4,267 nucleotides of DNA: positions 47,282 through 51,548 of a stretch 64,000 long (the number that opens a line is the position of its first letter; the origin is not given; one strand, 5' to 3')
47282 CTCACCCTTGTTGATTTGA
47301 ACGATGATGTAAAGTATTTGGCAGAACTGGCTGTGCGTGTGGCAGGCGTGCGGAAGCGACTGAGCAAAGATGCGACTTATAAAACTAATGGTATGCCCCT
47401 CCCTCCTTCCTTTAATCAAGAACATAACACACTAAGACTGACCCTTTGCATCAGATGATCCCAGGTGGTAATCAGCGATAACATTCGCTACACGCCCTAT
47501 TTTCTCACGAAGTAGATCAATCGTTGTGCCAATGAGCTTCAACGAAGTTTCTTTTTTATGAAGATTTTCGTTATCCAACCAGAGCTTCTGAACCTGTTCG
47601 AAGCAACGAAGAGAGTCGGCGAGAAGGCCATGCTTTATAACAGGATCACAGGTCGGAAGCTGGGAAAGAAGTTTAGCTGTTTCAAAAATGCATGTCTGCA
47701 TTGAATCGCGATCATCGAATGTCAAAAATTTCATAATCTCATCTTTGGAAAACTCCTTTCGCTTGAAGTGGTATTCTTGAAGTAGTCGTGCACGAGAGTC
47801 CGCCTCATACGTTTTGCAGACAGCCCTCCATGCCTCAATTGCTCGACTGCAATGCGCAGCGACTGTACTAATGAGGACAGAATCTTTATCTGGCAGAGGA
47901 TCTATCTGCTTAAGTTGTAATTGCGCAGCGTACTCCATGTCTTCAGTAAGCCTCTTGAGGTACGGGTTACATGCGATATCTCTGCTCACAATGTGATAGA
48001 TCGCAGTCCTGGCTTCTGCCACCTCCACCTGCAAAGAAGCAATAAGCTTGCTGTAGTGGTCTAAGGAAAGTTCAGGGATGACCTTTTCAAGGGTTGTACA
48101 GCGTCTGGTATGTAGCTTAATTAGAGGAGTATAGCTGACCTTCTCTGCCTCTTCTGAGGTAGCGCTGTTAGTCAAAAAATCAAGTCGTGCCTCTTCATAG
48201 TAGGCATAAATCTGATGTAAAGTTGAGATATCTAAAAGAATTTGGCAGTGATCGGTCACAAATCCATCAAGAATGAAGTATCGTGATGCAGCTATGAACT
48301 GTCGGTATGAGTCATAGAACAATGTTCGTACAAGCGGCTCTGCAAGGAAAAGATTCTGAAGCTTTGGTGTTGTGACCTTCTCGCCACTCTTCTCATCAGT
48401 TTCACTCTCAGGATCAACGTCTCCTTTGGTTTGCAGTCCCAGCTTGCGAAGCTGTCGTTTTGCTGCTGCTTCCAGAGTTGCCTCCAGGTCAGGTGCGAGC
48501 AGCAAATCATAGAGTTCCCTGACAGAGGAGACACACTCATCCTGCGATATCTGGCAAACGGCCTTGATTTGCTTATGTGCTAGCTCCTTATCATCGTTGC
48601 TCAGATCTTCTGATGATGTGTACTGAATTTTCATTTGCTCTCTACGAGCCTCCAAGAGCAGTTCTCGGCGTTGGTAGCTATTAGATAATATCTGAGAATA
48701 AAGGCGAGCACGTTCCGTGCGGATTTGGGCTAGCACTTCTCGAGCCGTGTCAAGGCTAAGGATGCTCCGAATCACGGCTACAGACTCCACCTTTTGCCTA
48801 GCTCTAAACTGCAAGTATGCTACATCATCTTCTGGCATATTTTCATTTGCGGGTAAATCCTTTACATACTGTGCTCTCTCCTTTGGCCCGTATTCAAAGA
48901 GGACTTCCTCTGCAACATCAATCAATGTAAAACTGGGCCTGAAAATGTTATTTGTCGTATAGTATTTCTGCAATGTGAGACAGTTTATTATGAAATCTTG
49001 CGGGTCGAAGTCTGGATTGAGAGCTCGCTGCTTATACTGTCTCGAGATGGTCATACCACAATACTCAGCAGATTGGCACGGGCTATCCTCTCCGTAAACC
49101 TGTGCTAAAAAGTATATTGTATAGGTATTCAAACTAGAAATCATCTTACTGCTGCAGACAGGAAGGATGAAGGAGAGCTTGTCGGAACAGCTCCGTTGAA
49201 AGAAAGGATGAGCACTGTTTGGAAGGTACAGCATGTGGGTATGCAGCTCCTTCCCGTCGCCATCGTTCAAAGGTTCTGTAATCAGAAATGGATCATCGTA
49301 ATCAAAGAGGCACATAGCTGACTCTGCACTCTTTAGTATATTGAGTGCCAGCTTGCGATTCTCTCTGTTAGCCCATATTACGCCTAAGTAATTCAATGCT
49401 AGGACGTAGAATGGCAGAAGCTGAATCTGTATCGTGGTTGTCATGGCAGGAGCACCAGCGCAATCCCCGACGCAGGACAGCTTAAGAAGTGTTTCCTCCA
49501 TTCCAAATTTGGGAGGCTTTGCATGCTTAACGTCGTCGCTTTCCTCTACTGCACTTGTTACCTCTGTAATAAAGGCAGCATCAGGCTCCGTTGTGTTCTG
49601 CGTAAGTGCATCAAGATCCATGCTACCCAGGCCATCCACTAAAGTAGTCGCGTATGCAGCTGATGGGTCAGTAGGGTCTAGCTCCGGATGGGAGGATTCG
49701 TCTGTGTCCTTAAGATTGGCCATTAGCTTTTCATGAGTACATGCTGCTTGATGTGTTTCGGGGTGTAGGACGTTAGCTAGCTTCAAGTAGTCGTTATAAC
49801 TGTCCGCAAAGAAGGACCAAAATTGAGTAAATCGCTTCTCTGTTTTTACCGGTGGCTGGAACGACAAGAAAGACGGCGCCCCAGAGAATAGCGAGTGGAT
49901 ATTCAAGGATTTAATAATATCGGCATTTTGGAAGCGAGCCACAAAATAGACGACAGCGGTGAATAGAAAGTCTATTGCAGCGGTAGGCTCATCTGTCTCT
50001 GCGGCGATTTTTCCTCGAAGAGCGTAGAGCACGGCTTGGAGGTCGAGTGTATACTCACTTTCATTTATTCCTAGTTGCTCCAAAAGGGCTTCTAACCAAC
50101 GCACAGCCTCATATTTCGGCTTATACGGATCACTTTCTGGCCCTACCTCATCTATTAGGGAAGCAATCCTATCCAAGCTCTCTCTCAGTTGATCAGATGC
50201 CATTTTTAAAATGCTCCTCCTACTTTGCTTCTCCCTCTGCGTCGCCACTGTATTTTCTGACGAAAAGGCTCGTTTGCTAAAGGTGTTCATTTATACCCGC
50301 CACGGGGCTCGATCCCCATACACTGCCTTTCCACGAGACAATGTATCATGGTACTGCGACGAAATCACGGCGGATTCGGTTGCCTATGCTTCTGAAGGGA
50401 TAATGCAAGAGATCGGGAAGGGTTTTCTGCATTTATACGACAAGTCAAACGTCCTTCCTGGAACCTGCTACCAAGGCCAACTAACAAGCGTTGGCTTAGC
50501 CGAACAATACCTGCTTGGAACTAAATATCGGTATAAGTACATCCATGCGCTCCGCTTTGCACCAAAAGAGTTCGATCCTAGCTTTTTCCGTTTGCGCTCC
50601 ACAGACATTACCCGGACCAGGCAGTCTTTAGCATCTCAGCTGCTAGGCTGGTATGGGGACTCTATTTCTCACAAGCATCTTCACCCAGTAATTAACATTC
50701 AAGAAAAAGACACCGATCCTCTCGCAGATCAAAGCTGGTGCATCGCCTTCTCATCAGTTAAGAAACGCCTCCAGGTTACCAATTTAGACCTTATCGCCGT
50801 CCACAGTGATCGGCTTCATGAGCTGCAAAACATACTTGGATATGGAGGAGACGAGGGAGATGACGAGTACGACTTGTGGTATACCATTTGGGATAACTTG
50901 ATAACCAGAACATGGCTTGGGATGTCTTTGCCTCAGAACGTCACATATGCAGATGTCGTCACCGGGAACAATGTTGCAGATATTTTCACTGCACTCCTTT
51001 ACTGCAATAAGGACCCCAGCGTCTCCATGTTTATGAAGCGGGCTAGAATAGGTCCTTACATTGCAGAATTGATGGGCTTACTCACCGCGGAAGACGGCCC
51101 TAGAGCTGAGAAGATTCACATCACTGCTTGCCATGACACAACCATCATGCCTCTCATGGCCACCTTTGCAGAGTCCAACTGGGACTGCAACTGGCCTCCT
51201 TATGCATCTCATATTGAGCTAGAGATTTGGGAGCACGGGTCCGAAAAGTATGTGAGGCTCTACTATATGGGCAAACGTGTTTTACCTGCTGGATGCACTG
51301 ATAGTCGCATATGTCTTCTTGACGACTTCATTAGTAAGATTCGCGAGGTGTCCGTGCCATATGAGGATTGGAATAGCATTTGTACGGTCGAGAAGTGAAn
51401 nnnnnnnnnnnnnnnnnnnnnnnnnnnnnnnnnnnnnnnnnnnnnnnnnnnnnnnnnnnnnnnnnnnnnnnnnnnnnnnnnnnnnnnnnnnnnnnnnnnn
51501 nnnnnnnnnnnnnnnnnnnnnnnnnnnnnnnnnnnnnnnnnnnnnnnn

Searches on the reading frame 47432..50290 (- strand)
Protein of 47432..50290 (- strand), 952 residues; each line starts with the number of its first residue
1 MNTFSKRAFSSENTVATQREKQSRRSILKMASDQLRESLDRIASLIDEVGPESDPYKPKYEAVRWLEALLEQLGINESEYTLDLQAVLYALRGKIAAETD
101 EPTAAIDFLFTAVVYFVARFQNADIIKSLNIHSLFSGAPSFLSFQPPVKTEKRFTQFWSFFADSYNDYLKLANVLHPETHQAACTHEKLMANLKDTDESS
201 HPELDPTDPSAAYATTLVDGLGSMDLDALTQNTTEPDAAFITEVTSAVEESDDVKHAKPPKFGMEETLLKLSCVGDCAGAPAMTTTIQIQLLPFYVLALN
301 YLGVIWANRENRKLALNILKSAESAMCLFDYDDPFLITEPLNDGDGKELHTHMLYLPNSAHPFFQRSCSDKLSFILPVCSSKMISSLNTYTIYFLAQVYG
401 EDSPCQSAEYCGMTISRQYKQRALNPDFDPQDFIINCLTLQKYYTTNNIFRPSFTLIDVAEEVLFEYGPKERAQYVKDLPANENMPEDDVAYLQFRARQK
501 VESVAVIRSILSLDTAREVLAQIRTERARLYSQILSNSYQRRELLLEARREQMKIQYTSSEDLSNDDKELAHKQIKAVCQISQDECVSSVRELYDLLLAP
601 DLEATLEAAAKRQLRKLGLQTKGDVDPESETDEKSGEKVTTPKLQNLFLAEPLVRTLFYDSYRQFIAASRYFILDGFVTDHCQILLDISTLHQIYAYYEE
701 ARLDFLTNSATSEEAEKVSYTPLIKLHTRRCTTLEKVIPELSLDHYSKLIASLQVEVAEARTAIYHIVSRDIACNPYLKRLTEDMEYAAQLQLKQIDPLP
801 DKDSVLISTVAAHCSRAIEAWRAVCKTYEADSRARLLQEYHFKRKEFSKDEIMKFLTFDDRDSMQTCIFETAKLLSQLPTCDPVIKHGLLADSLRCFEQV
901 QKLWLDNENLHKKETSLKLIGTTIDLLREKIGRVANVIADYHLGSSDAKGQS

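Call 64: search_protein_families(library=pfam, proteins=[window:47432-50290:-], max_evalue=0.01)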
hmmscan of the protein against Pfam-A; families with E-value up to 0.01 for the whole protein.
window:47432-50290:- (952 aa): 1 family
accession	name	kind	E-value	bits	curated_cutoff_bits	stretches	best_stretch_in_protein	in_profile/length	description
PF12309.13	KBP_C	-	1.5e-15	57.8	29.5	1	432-933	2-360/361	KIF-1 binding protein C terminal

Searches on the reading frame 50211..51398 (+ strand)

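Call 64: search_protein_families(library=pfam, proteins=[window:50211-51398:+], max_evalue=0.01)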
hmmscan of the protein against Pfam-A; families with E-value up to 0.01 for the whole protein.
window:50211-51398:+ (395 aa): 1 family
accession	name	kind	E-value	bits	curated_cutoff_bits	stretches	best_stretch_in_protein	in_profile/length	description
PF00328.27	His_Phos_2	-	6.5e-19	69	23.6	1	23-352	3-353/354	Histidine phosphatase superfamily (branch 2)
